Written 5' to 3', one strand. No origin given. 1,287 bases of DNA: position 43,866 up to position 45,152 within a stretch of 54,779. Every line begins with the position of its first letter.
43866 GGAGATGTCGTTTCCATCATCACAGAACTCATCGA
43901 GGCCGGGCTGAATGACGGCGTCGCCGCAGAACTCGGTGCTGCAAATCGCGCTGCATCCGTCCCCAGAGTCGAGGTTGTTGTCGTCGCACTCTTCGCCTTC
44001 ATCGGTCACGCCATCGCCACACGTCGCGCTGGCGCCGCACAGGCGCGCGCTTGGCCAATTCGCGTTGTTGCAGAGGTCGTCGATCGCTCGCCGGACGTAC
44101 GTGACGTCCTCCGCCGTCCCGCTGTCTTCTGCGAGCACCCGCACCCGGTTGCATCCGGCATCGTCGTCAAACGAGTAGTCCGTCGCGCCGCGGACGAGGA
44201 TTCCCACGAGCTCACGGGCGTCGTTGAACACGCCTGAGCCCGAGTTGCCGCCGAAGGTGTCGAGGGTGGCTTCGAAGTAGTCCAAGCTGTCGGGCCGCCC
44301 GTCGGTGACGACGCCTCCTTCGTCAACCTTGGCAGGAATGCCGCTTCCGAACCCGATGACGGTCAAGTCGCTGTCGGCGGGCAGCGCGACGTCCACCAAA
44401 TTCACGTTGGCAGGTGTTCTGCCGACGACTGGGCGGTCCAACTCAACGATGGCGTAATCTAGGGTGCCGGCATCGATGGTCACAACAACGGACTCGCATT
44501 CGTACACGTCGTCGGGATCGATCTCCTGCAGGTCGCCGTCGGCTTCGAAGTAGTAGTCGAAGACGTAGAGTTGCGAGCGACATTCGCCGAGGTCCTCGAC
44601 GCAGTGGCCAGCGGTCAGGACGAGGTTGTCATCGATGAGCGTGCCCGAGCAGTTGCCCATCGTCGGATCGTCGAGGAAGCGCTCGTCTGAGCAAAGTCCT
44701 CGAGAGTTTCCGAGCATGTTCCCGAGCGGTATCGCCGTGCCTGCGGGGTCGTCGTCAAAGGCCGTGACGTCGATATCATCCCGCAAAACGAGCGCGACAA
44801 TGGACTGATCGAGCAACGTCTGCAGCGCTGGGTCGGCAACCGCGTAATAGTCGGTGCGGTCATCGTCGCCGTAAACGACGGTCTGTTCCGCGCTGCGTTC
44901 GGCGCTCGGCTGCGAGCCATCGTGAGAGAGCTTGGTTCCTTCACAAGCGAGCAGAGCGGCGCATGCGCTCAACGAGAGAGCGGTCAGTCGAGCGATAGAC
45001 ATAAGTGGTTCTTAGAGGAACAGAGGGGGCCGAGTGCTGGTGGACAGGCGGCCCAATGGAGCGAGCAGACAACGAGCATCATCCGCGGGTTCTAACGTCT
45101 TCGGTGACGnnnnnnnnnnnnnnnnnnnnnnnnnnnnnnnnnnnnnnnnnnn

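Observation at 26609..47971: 21-kb island of eight consecutive exported proteins built from eukaryote-like extracellular-matrix parts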

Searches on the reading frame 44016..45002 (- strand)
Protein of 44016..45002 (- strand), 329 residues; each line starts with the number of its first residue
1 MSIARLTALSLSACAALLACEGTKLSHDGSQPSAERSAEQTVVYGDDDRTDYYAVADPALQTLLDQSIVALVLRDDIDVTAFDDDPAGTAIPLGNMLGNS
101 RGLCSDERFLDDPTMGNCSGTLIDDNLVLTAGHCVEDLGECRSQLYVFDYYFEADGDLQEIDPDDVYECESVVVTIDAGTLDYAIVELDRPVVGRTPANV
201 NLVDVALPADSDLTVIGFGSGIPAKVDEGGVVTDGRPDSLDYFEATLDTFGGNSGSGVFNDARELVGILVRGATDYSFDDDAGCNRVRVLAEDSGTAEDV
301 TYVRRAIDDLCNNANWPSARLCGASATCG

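Call 12: find_homologous_proteins(query=window:44016-45002:-, max_evalue=0.001)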
Query seq(329 aa) (329 aa): 1192 proteins with E <= 0.001 among 7725 candidates; the best 120 are listed.
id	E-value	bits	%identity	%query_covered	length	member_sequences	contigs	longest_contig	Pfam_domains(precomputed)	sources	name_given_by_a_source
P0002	6.3e-77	277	50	91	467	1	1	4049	PF13365.13,PF00089.33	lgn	-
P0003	2.0e-76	276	51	91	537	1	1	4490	PF13365.13,PF00089.33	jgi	jgi:V8-like Glu-specific endopeptidase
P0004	3.2e-76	275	47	95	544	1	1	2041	PF13365.13,PF00089.33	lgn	-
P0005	3.6e-76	275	51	88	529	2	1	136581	PF13365.13,PF10459.16,PF00089.33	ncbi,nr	ncbi:MAG: serine protease [Myxococcales bacterium]|nr:serine protease [Myxococcales bacterium]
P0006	6.9e-76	274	53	88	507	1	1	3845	PF13365.13,PF00089.33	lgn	-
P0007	7.5e-76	274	47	99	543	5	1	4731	PF13365.13,PF00089.33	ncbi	-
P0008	2.1e-75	272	50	96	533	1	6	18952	PF13365.13,PF10459.16,PF00089.33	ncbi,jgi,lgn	ncbi:MAG: hypothetical protein ACI81R_003592 [Bradymonadia bacterium]|jgi:hypothetical protein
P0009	6.6e-74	267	49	89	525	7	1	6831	PF13365.13,PF00089.33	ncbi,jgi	jgi:hypothetical protein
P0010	8.2e-74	267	47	98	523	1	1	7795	PF13365.13,PF00089.33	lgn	-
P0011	2.9e-73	265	46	100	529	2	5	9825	PF13365.13,PF10459.16,PF00089.33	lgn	-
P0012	7.2e-73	264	45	89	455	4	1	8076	PF13365.13,PF10459.16,PF00089.33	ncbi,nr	ncbi:MAG: serine protease, partial [Myxococcota bacterium]|nr:serine protease [Myxococcota bacterium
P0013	2.1e-72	262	45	100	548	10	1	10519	PF13365.13,PF00089.33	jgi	jgi:V8-like Glu-specific endopeptidase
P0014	3.4e-72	262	47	99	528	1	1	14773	PF13365.13,PF00089.33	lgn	-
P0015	8.0e-72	260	50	90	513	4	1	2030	PF13365.13,PF00089.33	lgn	-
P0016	8.6e-72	260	48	88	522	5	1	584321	PF13365.13,PF00089.33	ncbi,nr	ncbi:MAG: trypsin-like peptidase domain-containing protein [Sandaracinaceae bacterium]|nr:trypsin-li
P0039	4.3e-68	248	49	87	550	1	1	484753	PF13365.13,PF04151.22,PF00089.33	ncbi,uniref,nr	ncbi:serine protease [Pyxidicoccus xibeiensis]|uniref:serine protease n=1 Tax=Pyxidicoccus xibeiensi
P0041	7.4e-68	247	45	98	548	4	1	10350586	PF13365.13,PF04151.22,PF00089.33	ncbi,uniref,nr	ncbi:hypothetical protein MYSTI_06975 [Myxococcus stipitatus DSM 14675]|uniref:Serine protease n=1 T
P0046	1.9e-67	246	48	88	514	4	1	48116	PF13365.13,PF00089.33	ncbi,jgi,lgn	ncbi:MAG: V8-like Glu-specific endopeptidase [Bradymonadia bacterium]|jgi:V8-like Glu-specific endop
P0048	2.4e-67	246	47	88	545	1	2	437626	PF04151.22,PF00089.33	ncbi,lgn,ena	-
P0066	2.1e-65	239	48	86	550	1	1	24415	PF13365.13,PF04151.22,PF00089.33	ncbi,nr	ncbi:MAG: trypsin-like peptidase domain-containing protein [Myxococcaceae bacterium]|nr:trypsin-like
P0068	2.4e-65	239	45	90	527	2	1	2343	PF13365.13,PF04151.22,PF00089.33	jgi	jgi:V8-like Glu-specific endopeptidase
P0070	3.1e-65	239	48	90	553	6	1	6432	PF13365.13,PF04151.22,PF00089.33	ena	-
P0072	3.3e-65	239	46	91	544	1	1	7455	PF04151.22,PF00089.33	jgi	jgi:V8-like Glu-specific endopeptidase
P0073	4.2e-65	238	46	87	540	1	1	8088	PF13365.13,PF04151.22,PF00089.33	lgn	-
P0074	5.9e-65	238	47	89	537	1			PF13365.13,PF04151.22,PF00089.33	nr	nr:serine protease [Archangium violaceum]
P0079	1.5e-64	236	45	90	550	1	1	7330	PF13365.13,PF04151.22,PF00089.33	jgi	jgi:hypothetical protein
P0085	3.0e-64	235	45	98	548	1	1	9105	PF13365.13,PF04151.22,PF00089.33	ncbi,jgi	jgi:hypothetical protein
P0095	1.4e-63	233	43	99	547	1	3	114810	PF13365.13,PF04151.22,PF00089.33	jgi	jgi:hypothetical protein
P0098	1.6e-63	233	45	90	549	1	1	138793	PF13365.13,PF04151.22,PF00089.33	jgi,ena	-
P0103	2.2e-63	233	46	93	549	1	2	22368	PF13365.13,PF04151.22,PF00089.33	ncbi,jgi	jgi:V8-like Glu-specific endopeptidase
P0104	2.4e-63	233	44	96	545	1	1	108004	PF13365.13,PF04151.22,PF00089.33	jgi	jgi:V8-like Glu-specific endopeptidase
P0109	2.9e-63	232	46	88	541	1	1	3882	PF13365.13,PF04151.22,PF00089.33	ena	-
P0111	3.2e-63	232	43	98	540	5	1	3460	PF13365.13,PF04151.22,PF00089.33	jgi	jgi:V8-like Glu-specific endopeptidase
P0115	4.3e-63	232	46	89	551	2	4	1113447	PF13365.13,PF04151.22,PF00089.33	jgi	jgi:V8-like Glu-specific endopeptidase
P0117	4.8e-63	232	46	90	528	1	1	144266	PF13365.13,PF04151.22,PF00089.33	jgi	jgi:V8-like Glu-specific endopeptidase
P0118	4.9e-63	231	45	89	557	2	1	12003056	PF13365.13,PF04151.22,PF00089.33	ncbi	ncbi:trypsin-like peptidase domain-containing protein [Cystobacter fuscus]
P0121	6.5e-63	231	47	85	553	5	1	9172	PF13365.13,PF04151.22,PF00089.33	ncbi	-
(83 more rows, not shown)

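Call 13: find_encoding_contigs(protein=P0008, flank=10000, max_places=3)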
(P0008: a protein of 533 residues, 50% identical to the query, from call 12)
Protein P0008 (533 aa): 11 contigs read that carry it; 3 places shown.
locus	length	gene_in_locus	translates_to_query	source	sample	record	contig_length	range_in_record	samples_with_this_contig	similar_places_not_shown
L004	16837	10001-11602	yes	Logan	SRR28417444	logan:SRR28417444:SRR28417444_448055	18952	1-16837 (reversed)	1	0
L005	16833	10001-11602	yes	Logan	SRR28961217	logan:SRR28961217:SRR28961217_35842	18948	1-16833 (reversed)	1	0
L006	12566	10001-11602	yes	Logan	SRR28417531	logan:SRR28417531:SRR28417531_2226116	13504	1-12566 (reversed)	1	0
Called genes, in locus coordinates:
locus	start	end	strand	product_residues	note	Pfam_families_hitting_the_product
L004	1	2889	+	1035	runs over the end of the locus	-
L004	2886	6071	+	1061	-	-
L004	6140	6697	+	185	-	PF07638:Sigma70_ECF (weak), PF04542:Sigma70_r2, PF04545:Sigma70_r4, PF08281:Sigma70_r4_2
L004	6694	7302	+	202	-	-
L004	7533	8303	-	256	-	-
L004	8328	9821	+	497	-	-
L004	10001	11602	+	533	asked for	PF00089:Trypsin, PF10459:Peptidase_S46 (faint), PF13365:Trypsin_2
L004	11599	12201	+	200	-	-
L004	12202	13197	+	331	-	PF13469:Sulfotransfer_3, PF00685:Sulfotransfer_1 (weak)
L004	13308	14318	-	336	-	PF03747:ADP_ribosyl_GH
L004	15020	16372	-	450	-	PF00561:Abhydrolase_1 (weak), PF18067:Lipase_C, PF21768:AF_1763-like_C (weak)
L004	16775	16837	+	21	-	?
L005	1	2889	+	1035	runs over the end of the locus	-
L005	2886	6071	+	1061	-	-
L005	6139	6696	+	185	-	PF07638:Sigma70_ECF (weak), PF04542:Sigma70_r2, PF04545:Sigma70_r4, PF08281:Sigma70_r4_2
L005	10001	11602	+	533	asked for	PF00089:Trypsin, PF10459:Peptidase_S46 (faint), PF13365:Trypsin_2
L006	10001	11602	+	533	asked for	PF00089:Trypsin, PF10459:Peptidase_S46 (faint), PF13365:Trypsin_2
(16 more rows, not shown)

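Call 14: find_encoding_contigs(protein=P0046, flank=10000, max_places=3)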
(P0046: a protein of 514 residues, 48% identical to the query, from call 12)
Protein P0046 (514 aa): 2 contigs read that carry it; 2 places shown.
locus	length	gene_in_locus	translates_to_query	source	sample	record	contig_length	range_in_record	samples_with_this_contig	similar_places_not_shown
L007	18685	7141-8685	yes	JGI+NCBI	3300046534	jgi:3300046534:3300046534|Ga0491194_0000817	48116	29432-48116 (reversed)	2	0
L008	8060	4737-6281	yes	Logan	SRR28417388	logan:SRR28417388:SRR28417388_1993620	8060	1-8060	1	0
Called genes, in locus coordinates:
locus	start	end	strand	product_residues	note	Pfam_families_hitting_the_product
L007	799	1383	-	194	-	-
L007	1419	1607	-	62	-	-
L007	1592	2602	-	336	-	PF13948:DUF4215 (weak)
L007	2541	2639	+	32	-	-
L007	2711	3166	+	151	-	-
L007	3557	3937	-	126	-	-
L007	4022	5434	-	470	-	-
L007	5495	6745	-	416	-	PF00155:Aminotran_1_2, PF01041:DegT_DnrJ_EryC1, PF01212:Beta_elim_lyase (faint)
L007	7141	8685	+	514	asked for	PF00089:Trypsin, PF13365:Trypsin_2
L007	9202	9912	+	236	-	PF02826:2-Hacid_dh_C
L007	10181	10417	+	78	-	-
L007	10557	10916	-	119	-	-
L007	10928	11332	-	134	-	-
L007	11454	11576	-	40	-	-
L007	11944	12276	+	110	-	-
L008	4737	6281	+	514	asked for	PF00089:Trypsin, PF13365:Trypsin_2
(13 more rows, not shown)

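Call 15: find_encoding_contigs(protein=P0005, flank=10000, max_places=2)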
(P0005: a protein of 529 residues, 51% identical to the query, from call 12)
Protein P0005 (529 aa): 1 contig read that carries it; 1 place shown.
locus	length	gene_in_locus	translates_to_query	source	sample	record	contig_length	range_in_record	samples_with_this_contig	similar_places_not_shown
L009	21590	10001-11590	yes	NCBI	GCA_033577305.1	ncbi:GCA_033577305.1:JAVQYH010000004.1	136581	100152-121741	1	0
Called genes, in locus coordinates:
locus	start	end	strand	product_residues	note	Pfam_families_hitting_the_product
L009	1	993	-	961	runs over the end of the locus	PF13191:AAA_16, PF13401:AAA_22, PF13374:TPR_10 (faint), PF07719:TPR_2 (faint), PF17874:TPR_MalT, PF00515:TPR_1 (faint), PF13181:TPR_8 (faint), PF13424:TPR_12, +1 more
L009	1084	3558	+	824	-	-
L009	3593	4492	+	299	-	PF00459:Inositol_P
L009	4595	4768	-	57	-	-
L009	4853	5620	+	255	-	PF00142:Fer4_NifH (weak), PF01656:CbiA, PF02374:ArsA_ATPase (faint), PF06564:CBP_BcsQ, PF09140:MipZ (weak), PF10609:ParA, PF13614:AAA_31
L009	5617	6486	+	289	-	PF02195:ParB_N, PF17762:HTH_ParB, PF23552:ParB_C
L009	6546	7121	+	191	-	PF01871:AMMECR1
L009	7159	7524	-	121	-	PF01245:Ribosomal_L19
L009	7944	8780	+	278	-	PF02673:BacA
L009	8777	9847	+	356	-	PF00483:NTP_transferase, PF12804:NTP_transf_3 (weak), PF22640:ManC_GMP_beta-helix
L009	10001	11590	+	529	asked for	PF00089:Trypsin, PF10459:Peptidase_S46 (faint), PF13365:Trypsin_2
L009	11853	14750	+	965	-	PF00326:Peptidase_S9 (weak), PF06904:Extensin-like_C (weak)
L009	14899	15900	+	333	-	PF10370:Rv2993c-like_N, PF01557:FAA_hydrolase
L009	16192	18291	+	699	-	PF01839:FG-GAP (faint), PF21348:RGL11_C (faint), PF13517:FG-GAP_3 (weak)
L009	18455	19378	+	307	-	PF13646:HEAT_2, PF02985:HEAT (faint)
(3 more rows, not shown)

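Call 82: search_solved_structures(query=window:44016-45002:-, max_evalue=0.01, show_alignments=2)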
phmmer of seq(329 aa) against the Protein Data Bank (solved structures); distinct sequences matched with E-value up to 0.01: 5.
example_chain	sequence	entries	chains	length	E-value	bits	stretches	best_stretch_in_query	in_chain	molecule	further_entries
1p3c_A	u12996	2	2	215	6.4e-07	32.2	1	117-274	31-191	glutamyl-endopeptidase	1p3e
6bqm_A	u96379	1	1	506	0.0024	20.4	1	118-221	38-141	serine protease VesC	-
1eq9_A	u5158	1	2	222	0.0031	20.1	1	117-164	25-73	CHYMOTRYPSIN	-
1wcz_A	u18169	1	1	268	0.0047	19.5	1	208-283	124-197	Glutamyl endopeptidase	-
1qy6_A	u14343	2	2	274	0.005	19.4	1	208-283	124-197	serine protease | V8 protease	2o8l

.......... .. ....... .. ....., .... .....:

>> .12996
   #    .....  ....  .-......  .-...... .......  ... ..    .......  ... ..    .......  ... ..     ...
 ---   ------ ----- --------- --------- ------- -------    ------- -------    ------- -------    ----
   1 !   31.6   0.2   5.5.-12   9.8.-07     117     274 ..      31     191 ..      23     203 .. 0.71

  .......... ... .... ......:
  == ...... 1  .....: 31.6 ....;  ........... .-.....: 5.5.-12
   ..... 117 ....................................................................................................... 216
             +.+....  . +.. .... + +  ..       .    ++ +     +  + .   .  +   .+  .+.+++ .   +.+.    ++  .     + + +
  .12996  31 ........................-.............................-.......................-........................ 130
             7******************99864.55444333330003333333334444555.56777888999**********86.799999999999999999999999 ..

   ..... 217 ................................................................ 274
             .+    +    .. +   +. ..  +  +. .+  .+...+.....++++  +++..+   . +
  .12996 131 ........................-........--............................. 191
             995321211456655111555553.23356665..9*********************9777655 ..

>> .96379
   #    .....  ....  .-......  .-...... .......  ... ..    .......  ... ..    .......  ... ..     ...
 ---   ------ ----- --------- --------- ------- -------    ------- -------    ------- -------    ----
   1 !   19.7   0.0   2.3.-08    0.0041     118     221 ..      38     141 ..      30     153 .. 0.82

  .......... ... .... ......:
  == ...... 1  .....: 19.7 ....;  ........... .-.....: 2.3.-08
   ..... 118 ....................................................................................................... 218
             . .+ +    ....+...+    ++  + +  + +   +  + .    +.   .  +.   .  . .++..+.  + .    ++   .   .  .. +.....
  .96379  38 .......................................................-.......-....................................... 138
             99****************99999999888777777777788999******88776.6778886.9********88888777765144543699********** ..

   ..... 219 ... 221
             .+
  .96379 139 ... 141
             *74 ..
